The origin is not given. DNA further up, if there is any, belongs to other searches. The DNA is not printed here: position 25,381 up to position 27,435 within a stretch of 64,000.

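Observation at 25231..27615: Retron-type reverse transcriptase fused to a trypsin-like serine protease, in an AT-rich pocket next to a LlaJI-like R-M system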

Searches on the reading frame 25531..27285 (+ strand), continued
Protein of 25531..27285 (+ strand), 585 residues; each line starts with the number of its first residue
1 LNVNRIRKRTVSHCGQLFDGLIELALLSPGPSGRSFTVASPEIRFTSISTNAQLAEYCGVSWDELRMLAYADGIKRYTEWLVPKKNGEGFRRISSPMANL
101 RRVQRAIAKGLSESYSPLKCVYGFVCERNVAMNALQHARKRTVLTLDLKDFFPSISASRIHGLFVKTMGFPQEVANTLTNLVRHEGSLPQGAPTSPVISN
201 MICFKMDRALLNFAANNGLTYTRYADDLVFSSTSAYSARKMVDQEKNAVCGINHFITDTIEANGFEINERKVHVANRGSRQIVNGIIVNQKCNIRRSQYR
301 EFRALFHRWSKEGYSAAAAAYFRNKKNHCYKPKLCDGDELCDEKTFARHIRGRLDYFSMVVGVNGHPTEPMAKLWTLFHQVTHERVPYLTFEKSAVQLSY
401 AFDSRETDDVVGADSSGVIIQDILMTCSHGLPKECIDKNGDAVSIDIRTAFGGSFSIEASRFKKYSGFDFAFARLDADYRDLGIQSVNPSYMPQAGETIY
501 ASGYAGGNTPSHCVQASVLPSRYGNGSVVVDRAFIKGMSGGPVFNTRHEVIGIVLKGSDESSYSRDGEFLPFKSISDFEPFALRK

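Call 65: search_solved_structures(query=A1, max_evalue=0.001)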
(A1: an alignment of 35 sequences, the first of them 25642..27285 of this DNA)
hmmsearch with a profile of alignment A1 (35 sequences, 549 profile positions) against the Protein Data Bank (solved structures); distinct sequences matched with E-value up to 0.001: 164 (the best 60 are shown).
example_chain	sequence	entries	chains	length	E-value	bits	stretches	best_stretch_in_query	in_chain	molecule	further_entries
9lm3_A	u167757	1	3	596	4.1e-82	279.7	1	5-278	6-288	Retron Ec67 protein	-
9i2f_C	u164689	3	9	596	4.1e-82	279.7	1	5-278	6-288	Retron Ec67 protein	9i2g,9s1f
7v9x_A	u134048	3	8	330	1.8e-63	218.2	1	13-272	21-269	RNA-directed DNA polymerase from retron EC86 | Retron Ec86 reverse transcriptase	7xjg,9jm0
7v9u_A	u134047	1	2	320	2e-63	218.1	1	13-272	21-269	RNA-directed DNA polymerase from retron EC86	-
8qbk_A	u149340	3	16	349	2.1e-63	218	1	13-272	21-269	Retron Ec86 reverse transcriptase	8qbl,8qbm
36ht_A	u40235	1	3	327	1.6e-45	158.9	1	21-254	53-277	Retron-Kva2 Reverse Transcriptase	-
9e8z_H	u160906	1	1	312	1e-40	143.1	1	28-279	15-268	Retron Ec83 reverse transcriptase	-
9l7p_E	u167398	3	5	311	3.4e-39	138.1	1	16-315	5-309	Retron St85 family RNA-directed DNA polymerase | Retron I-A Ec78 reverse transcriptase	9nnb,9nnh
9kjx_A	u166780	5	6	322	3.6e-39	138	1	16-315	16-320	RNA-directed DNA polymerase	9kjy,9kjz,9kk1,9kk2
9vhe_A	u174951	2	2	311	3.1e-38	134.9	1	16-315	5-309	Retron Ec78 reverse transcriptase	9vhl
22et_A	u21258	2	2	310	8e-38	133.5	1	25-287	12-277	Retron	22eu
9n69_E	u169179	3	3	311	2.3e-37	132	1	31-276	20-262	RNA-directed DNA polymerase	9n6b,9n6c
8bgj_A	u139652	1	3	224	7.3e-19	71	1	41-210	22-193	RNA-directed DNA polymerase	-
23or_A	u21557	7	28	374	1.3e-15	60.2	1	42-301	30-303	Retron Eco8 reverse transcriptase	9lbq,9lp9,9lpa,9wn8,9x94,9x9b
9p4j_E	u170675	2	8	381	1.7e-15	59.8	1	42-301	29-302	Retron Eco8 reverse transcriptase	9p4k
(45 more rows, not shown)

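Call 75: predict_structure(alignment_id=A1)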
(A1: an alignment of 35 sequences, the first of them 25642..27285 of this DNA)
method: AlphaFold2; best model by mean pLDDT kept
length: 548 residues; sequences in the alignment: 35
mean_pLDDT: 89.3   pTM: 0.81
mean pLDDT of the five models: 89.3, 89.3, 89.1, 88.4, 88.0
residues with pLDDT >= 90: 354; 70-90: 167; 50-70: 24; < 50: 3
segments of 3 or more residues with pLDDT < 50: 1-3
pLDDT, mean of each block of 10 residues (from residue 1): 70 95 94 88 75 83 95 92 91 95 95 93 96 96 94 92 96 97 95 96 85 88 96 91 92 91 95 95 87 80 88 95 89 92 89 91 90 89 90 90 92 88 91 89 76 91 88 88 75 86 92 89 69 90 75
secondary structure, 60 per line:
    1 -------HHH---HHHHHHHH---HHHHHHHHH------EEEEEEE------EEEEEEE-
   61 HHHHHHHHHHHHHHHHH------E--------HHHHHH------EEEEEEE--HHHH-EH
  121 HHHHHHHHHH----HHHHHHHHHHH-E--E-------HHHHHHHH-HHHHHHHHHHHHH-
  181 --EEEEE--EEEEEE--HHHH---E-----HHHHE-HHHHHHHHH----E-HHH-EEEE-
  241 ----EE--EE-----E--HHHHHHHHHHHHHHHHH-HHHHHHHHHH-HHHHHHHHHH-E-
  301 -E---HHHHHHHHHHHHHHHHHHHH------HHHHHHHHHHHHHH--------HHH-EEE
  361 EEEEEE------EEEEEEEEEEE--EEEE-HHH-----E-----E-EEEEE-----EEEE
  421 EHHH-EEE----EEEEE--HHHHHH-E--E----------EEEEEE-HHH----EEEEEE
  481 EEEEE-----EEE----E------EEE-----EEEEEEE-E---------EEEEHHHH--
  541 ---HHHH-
elements in order: H14-21 H25-33 E40-46 E53-59 H61-77 H93-98 E105-111 H114-117 H120-130 H135-145 H158-165 H167-179 E183-187 E190-195 H198-201 H211-214 H217-225 E236-239 H259-275 H277-286 H288-297 H306-325 H332-345 E358-366 E373-383 E386-389 E407-411 E417-421 E426-428 E433-437 H440-445 E461-466 E475-485 E491-493 E505-507 E513-519 E531-534 H535-538 H544-547

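Call 79: fold_search(model_id=the predicted structure, library=pdb)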
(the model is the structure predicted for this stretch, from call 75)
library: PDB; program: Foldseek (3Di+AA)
matches with E <= 10: 1783; with E <= 0.001: 822
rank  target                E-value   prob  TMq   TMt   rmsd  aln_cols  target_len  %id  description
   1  9lm3_A                8.3e-26  1.00  0.46  0.43  12.0       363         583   29  cryo-EM structure of retron Eco2 (released 2025-09-17)
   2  9i2f_A                2.4e-25  1.00  0.48  0.46   4.0       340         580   30  Cryo-EM structure of retron Eco2 (Ec67) (released 2026-02-04)
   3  9lm3_E                2.7e-25  1.00  0.51  0.48   4.6       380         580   27  cryo-EM structure of retron Eco2 (released 2025-09-17)
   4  9i2f_C                3.3e-25  1.00  0.49  0.47   5.1       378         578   27  Cryo-EM structure of retron Eco2 (Ec67) (released 2026-02-04)
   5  9s1f_A                6.7e-24  1.00  0.47  0.45  11.5       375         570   27  Cryo-EM structure of activated retron Eco2 (Ec67) (released 2026-02-18)
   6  7v9x_A                6.2e-20  1.00  0.44  0.75   3.9       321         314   27  Cryo-EM structure of E.coli retron-Ec86 in complex with its effector at 2.8 angstrom (released 2022-08-31)
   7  7v9u_A                1.2e-19  1.00  0.46  0.78   4.0       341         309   27  Cryo-EM structure of E.coli retron-Ec86 (RT-msDNA-RNA) at 3.2 angstrom (released 2022-08-31)
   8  9n69_E                4.0e-18  1.00  0.45  0.76   5.2       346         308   23  Structure of the retron IA complex with HNH nuclease in the "down" orientation (released 2025-04-23)
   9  9kjx_A                3.6e-17  1.00  0.44  0.77   4.4       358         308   20  Cryo-EM structure of the Retron-Eco7 complex (state 1) (released 2025-11-12)
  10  9nnb_B                8.9e-16  1.00  0.42  0.71   6.5       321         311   21  Cryo-EM structure of the Retron Ec78 complex, PtuA:PtuB:RT (4:2:1) (released 2025-10-08)
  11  9l7p_E                4.9e-15  1.00  0.44  0.73   5.0       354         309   22  Cryo-EM structure of retron Ec78 system complex (released 2025-12-10)
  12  9vhe_A                8.9e-15  1.00  0.40  0.78   4.3       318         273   21  cryoEM structure of retron-Eco7 complex (released 2025-12-31)
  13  9e8z_H                9.4e-15  1.00  0.39  0.67   7.3       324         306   22  4-component structure of retron Ec83 (released 2025-07-02)
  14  9lp9_A                4.9e-14  1.00  0.45  0.64   5.5       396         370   17  The cryo-EM structure of retron Eco8 in a standby state (released 2025-11-19)
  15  9p4k_E                5.5e-14  1.00  0.44  0.64   6.4       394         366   17  The structure of Retron Eco8-SSB complex (released 2025-11-12)
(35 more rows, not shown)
